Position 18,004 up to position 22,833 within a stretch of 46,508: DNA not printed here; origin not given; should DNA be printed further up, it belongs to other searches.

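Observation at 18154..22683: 1509-aa fusion of a secreted M28-like peptidase/PA ectodomain to an FtsX/MacB-type permease, with no ABC ATPase nearby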

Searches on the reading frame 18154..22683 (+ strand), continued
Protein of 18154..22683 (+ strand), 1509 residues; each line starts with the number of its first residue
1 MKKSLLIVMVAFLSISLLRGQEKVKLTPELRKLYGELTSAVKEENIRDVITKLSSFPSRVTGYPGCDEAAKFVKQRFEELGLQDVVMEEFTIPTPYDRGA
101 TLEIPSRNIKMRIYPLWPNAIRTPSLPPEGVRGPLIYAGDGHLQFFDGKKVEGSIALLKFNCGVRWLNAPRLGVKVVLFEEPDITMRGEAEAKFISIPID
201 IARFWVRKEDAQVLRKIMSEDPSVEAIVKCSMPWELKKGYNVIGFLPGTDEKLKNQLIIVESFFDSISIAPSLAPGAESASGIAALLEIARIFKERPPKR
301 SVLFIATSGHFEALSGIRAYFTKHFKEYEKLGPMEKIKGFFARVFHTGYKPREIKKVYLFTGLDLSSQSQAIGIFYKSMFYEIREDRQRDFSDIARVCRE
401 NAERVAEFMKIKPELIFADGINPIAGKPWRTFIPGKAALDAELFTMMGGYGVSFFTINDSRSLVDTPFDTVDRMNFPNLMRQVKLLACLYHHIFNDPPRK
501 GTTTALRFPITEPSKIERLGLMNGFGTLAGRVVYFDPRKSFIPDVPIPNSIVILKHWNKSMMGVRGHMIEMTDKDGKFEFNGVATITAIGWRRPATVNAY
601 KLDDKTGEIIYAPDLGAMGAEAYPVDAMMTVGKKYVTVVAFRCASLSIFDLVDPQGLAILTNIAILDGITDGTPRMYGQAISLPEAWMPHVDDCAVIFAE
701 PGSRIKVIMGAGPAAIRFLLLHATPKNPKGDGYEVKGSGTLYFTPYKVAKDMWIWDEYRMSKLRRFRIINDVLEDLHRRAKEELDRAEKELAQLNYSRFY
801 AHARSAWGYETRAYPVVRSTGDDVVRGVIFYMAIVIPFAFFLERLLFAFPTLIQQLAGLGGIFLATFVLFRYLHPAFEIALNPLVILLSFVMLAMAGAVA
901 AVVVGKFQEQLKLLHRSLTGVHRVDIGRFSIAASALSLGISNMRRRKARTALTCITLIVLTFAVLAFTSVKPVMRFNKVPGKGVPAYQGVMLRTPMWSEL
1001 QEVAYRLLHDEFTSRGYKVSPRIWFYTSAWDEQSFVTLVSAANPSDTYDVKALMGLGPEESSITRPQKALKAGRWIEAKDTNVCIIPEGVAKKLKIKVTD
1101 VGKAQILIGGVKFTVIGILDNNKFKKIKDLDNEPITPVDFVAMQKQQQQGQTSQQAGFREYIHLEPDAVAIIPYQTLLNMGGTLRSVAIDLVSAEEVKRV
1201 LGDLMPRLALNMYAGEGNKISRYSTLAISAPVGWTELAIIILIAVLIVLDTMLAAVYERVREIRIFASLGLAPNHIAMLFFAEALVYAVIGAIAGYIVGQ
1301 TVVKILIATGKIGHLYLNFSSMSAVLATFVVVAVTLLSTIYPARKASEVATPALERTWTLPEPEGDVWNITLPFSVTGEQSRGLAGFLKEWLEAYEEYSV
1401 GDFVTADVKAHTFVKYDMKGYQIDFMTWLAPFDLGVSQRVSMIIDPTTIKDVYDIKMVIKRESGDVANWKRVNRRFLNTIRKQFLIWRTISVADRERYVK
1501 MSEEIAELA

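Call 16: find_encoding_contigs(protein=P0014, flank=10000, max_places=2)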
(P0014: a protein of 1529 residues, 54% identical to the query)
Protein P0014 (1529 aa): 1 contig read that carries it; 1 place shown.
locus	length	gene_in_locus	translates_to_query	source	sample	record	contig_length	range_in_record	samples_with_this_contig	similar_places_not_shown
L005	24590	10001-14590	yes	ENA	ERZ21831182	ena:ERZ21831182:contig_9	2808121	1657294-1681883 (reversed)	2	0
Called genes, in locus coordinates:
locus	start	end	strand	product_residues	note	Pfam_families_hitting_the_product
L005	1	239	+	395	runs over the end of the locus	PF04413:Glycos_transf_N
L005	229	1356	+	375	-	PF02606:LpxK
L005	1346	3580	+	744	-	PF01075:Glyco_transf_9, PF13439:Glyco_transf_4, PF13477:Glyco_trans_4_2, PF13579:Glyco_trans_4_4, PF20706:GT4-conflict (weak), PF00534:Glycos_transf_1, PF13692:Glyco_trans_1_4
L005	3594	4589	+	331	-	PF01075:Glyco_transf_9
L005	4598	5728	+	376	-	PF13439:Glyco_transf_4, PF13477:Glyco_trans_4_2, PF13579:Glyco_trans_4_4 (weak), PF00534:Glycos_transf_1, PF13692:Glyco_trans_1_4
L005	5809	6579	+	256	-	PF00535:Glycos_transf_2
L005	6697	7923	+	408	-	PF01467:CTP_transf_like, PF02348:CTP_transf_3, PF12804:NTP_transf_3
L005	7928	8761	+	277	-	PF00793:DAHP_synth_1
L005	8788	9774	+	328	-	PF01408:GFO_IDH_MocA, PF02894:GFO_IDH_MocA_C, PF22725:GFO_IDH_MocA_C3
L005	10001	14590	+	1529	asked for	PF04389:Peptidase_M28, PF12704:MacB_PCD, PF02687:FtsX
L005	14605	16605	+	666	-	-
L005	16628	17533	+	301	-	-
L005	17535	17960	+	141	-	PF05402:PqqD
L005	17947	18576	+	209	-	PF02687:FtsX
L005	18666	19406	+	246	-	PF00005:ABC_tran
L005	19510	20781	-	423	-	-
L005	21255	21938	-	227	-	-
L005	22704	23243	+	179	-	PF07385:Lyx_isomer (faint)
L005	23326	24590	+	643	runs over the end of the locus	PF16126:DUF4838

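Call 17: find_encoding_contigs(protein=P0108, flank=10000, max_places=2)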
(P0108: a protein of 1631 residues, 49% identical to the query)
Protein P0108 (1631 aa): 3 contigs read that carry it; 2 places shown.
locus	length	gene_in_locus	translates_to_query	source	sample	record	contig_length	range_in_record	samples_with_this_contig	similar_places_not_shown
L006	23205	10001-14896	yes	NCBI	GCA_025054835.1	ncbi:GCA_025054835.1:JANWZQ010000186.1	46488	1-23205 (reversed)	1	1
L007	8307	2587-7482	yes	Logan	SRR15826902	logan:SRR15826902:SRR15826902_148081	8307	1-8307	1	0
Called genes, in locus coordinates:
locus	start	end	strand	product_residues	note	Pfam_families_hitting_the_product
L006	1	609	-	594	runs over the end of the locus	PF09992:NAGPA, PF02369:Big_1 (faint)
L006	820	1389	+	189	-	PF00583:Acetyltransf_1, PF13673:Acetyltransf_10 (weak), PF13508:Acetyltransf_7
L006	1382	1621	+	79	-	-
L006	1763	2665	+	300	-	PF02881:SRP54_N, PF13401:AAA_22 (weak), PF13604:AAA_30 (weak), PF00448:SRP54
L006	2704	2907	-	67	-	-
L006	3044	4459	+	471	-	PF00571:CBS, PF00990:GGDEF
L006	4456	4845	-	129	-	PF01042:Ribonuc_L-PSP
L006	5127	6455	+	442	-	PF00578:AhpC-TSA, PF08534:Redoxin, PF00085:Thioredoxin (faint), PF13905:Thioredoxin_8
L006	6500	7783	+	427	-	PF00578:AhpC-TSA, PF08534:Redoxin, PF00085:Thioredoxin (weak), PF13905:Thioredoxin_8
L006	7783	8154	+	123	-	PF00190:Cupin_1, PF14667:Polysacc_synt_C (faint), PF02311:AraC_binding (weak), PF07883:Cupin_2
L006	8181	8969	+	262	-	PF04294:VanW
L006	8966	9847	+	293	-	-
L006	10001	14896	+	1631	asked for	PF04389:Peptidase_M28, PF02687:FtsX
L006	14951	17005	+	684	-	-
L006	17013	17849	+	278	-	-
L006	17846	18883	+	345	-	-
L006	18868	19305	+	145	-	PF05402:PqqD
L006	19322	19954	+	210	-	PF02687:FtsX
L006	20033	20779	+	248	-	PF02463:SMC_N (faint), PF00005:ABC_tran, PF13304:AAA_21 (faint)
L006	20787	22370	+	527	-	PF00590:TP_methylase, PF02602:HEM4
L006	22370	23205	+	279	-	PF00490:ALAD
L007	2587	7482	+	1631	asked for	PF04389:Peptidase_M28, PF02687:FtsX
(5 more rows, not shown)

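Call 21: search_protein_families(library=pfam, proteins=[L005:14605-16605:+, L005:16628-17533:+, L005:17535-17960:+, L005:17947-18576:+, L005:18666-19406:+, L006:17013-17849:+, L006:17846-18883:+], max_evalue=5)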
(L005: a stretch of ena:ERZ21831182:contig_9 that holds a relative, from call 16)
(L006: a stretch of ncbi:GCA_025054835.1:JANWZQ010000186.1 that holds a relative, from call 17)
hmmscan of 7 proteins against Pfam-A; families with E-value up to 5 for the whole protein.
L005:14605-16605:+ (666 aa): 0 families

L005:16628-17533:+ (301 aa): 4 families
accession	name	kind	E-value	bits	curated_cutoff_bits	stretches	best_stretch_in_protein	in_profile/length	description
PF20097.4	DUF6487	-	0.013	16.3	24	1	78-119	26-63/67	Domain of unknown function (DUF6487)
PF02591.20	Zn_ribbon_9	-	0.022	15.3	29.1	1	106-118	21-33/33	C4-type zinc ribbon domain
PF07282.18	Cas12f1-like_TNB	-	0.14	12.8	26.3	1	105-127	38-59/60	Cas12f1-like, TNB domain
PF18547.6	HalOD2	-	0.22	11.9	27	1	108-120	31-43/52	Halobacterial output domain 2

L005:17535-17960:+ (141 aa): 1 family
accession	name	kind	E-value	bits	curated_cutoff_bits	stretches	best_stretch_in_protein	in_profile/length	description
PF05402.18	PqqD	-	1e-09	39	23.4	1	74-128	13-67/67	Coenzyme PQQ synthesis protein D (PqqD)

L005:17947-18576:+ (209 aa): 1 family
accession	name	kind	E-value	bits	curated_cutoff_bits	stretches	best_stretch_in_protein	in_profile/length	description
PF02687.27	FtsX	-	5.8e-19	68.8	25.5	1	82-201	3-120/120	FtsX-like permease C-terminal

L005:18666-19406:+ (246 aa): 15 families
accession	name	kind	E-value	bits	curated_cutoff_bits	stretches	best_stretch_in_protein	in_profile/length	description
PF00005.33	ABC_tran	-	2.3e-34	119.4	25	1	27-175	1-136/137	ABC transporter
PF02463.25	SMC_N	-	4e-05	23.6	40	2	141-218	130-209/220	RecF/RecN/SMC N terminal domain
PF13304.12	AAA_21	-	0.00079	20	27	2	146-212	236-304/304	AAA domain, putative AbiEii toxin, Type IV TA system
PF03193.22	RsgA_GTPase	-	0.0016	18.7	30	1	36-68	105-137/174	RsgA GTPase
PF13555.12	AAA_29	-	0.0018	18.4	27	1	32-54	17-39/61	P-loop containing region of AAA domain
PF02492.25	cobW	-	0.011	15.8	20.7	1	40-83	3-47/180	CobW/HypB/UreG, nucleotide-binding domain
PF01926.29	MMR_HSR1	-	0.017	15.7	21.9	1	40-62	2-23/113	50S ribosome-binding GTPase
PF00004.35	AAA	-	0.061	14.2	21.2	0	42-58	3-19/131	ATPase family associated with various cellular activities (AAA)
PF13401.12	AAA_22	-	0.07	13.9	27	1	40-60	8-28/130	AAA domain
PF25199.1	nSTAND_NTPase5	-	0.092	13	34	1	37-54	41-58/145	Novel STAND NTPase 5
PF13476.12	AAA_23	-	0.1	13.6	27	1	41-57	23-39/201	AAA domain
PF00006.31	ATP-synt_ab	-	0.11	12.6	29.5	1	25-58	3-35/213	ATP synthase alpha/beta family, nucleotide-binding domain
PF19263.5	DUF5906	-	0.12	13.4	27.6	1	43-67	2-29/114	Family of unknown function (DUF5906)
PF13191.12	AAA_16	-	0.12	13.3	32.6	1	35-54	22-41/167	AAA ATPase domain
PF13558.12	SbcC_Walker_B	-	0.19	12.4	27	1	141-191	26-89/90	SbcC/RAD50-like, Walker B motif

L006:17013-17849:+ (278 aa): 2 families
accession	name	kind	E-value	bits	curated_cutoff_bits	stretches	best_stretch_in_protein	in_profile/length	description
PF07596.16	SBP_bac_10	-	0.0032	18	23.3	1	147-173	11-37/268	Protein of unknown function (DUF1559)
PF05915.17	TMEM_230_134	-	0.31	11.6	26.8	1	5-48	49-92/119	Transmembrane proteins 230/134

L006:17846-18883:+ (345 aa): 0 families
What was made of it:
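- A PqqD-like protein (PF05402 at 1e-9, call 21).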
